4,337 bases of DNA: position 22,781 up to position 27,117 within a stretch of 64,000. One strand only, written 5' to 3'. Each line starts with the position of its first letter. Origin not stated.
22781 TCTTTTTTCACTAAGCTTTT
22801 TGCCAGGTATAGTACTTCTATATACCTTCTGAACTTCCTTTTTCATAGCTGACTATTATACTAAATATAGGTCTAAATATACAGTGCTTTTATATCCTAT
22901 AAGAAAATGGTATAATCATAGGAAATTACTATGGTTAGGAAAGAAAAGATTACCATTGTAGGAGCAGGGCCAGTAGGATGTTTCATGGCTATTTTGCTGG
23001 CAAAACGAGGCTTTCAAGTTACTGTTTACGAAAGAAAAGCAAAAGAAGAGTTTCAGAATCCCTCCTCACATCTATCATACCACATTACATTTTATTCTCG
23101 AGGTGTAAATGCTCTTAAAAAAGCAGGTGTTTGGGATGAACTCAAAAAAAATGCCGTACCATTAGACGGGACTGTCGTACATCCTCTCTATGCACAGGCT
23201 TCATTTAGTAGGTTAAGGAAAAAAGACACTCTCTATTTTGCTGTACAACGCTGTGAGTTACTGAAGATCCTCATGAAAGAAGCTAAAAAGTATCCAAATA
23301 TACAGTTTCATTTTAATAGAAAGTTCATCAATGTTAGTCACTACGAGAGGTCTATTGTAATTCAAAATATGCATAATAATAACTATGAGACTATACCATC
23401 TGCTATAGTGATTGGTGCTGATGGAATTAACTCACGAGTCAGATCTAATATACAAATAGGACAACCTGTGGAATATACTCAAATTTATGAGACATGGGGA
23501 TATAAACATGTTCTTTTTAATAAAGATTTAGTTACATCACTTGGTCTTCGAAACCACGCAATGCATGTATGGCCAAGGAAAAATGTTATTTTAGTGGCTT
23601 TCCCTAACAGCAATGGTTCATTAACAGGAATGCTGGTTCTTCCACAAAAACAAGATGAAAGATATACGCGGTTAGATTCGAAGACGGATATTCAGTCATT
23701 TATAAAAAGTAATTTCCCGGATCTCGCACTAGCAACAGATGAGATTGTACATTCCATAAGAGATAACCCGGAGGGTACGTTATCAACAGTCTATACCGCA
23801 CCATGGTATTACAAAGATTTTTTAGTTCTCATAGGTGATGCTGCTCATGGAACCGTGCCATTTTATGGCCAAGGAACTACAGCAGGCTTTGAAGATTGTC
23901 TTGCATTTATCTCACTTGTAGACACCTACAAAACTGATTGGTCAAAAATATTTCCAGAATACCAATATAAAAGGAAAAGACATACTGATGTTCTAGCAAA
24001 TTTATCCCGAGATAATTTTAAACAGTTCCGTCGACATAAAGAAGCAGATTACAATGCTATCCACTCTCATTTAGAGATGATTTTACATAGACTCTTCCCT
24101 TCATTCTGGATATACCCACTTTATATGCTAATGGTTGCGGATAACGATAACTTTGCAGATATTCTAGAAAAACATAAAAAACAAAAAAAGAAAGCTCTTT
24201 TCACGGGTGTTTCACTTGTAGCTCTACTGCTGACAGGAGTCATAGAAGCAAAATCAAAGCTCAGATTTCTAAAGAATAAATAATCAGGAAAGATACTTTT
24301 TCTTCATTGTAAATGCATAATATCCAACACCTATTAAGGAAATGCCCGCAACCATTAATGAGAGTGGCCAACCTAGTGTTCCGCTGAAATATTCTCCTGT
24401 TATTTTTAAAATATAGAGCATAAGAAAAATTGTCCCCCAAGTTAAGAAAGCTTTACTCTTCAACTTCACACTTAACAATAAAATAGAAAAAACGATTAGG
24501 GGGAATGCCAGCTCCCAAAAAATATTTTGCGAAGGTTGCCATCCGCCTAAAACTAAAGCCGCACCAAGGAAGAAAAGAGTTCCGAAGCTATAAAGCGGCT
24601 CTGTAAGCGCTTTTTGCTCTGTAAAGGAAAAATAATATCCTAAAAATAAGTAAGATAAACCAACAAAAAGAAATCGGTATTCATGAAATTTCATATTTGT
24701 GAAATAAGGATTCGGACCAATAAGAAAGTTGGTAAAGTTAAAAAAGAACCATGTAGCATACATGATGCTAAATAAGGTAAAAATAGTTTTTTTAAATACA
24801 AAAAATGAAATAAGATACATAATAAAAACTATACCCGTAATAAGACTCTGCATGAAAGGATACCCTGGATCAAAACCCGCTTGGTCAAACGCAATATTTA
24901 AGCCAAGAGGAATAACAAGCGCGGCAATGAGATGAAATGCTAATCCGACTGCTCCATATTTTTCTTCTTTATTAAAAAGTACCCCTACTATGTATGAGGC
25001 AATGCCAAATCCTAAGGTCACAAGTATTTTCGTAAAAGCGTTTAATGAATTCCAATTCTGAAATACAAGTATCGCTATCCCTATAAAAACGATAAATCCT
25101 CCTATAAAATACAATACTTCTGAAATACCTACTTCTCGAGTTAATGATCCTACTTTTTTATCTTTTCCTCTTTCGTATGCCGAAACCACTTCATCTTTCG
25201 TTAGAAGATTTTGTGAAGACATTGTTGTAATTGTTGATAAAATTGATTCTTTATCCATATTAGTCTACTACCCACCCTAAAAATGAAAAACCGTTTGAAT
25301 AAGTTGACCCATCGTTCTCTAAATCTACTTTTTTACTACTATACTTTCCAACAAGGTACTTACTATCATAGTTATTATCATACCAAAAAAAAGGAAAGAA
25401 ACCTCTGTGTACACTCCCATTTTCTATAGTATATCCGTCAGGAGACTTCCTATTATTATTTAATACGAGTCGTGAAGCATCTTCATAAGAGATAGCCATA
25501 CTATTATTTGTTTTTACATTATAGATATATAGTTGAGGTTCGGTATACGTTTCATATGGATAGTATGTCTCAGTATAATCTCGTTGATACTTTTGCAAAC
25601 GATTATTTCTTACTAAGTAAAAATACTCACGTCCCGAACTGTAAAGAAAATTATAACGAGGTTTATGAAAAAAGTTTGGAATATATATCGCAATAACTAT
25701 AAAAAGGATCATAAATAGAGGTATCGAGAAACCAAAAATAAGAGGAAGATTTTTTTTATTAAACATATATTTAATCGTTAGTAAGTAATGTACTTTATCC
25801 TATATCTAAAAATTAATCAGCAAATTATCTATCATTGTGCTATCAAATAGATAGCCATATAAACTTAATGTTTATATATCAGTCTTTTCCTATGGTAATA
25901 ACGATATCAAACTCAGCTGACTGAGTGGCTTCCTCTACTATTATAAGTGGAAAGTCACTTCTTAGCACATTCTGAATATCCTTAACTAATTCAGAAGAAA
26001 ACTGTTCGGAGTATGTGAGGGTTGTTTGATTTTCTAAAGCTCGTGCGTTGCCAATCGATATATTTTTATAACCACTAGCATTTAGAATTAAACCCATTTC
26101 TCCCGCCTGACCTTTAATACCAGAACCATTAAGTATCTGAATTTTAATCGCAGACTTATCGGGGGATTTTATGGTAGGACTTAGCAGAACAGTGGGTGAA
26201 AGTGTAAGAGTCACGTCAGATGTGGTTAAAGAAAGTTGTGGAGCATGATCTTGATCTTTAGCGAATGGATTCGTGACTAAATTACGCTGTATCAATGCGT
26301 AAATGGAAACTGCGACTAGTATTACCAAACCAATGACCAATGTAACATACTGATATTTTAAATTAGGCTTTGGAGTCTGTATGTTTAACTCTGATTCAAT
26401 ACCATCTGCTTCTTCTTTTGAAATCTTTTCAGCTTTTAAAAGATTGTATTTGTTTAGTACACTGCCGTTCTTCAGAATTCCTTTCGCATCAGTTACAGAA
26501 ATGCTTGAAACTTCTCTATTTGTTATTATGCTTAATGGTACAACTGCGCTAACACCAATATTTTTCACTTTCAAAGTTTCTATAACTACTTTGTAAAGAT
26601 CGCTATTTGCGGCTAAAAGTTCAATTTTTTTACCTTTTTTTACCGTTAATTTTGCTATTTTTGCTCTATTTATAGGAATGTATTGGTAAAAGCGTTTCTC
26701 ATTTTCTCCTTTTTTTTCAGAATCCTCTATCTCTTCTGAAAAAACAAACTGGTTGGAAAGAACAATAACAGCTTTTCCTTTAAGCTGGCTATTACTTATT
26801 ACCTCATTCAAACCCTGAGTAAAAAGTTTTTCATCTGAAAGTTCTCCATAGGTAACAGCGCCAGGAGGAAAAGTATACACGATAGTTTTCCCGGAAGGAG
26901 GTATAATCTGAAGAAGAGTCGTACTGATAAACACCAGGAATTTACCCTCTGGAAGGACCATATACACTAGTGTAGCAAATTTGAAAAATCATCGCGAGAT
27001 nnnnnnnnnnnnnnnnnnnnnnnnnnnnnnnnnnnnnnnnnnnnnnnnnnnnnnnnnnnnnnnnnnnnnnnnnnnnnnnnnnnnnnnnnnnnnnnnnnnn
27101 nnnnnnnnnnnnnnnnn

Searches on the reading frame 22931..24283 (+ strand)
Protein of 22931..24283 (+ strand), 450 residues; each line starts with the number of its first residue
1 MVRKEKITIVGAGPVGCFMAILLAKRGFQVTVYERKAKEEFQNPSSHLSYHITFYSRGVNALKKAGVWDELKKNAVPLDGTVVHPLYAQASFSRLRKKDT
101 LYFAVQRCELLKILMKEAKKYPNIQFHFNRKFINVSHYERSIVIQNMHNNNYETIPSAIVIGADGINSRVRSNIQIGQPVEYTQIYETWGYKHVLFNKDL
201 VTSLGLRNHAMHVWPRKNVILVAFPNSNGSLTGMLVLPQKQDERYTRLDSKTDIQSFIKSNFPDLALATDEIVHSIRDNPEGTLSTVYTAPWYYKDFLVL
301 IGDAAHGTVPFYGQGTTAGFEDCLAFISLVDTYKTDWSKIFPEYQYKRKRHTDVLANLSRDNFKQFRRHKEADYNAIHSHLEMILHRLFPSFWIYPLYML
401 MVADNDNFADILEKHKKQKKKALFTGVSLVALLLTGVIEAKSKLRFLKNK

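Call 106: search_protein_families(library=pfam, proteins=[window:22931-24283:+], max_evalue=0.0001)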
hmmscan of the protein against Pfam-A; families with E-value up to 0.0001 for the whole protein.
window:22931-24283:+ (450 aa): 5 families
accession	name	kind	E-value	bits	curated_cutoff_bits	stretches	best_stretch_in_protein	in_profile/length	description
PF01494.25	FAD_binding_3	-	9.3e-28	97.9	22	1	6-327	3-315/349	FAD binding domain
PF13450.12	NAD_binding_8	-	2.5e-06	28.1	21.9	1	9-36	1-28/68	NAD(P)-binding Rossmann-like domain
PF01266.30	DAO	-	2.6e-06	27.7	27.9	1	7-36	2-31/353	FAD dependent oxidoreductase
PF00070.33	Pyr_redox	-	1.5e-05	25.8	22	0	6-37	1-32/82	Pyridine nucleotide-disulphide oxidoreductase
PF07992.20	Pyr_redox_2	-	5.5e-05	23.2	26.1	0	5-37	143-175/291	Pyridine nucleotide-disulphide oxidoreductase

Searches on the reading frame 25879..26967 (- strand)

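Call 105: search_protein_families(library=pfam, proteins=[window:25879-26967:-], max_evalue=0.01)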
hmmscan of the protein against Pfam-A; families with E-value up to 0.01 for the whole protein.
window:25879-26967:- (362 aa): 1 family
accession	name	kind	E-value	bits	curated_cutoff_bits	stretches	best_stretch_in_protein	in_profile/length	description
PF13399.11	LytR_C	-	3.7e-09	37.8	22.2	1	274-362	2-85/86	LytR cell envelope-related transcriptional attenuator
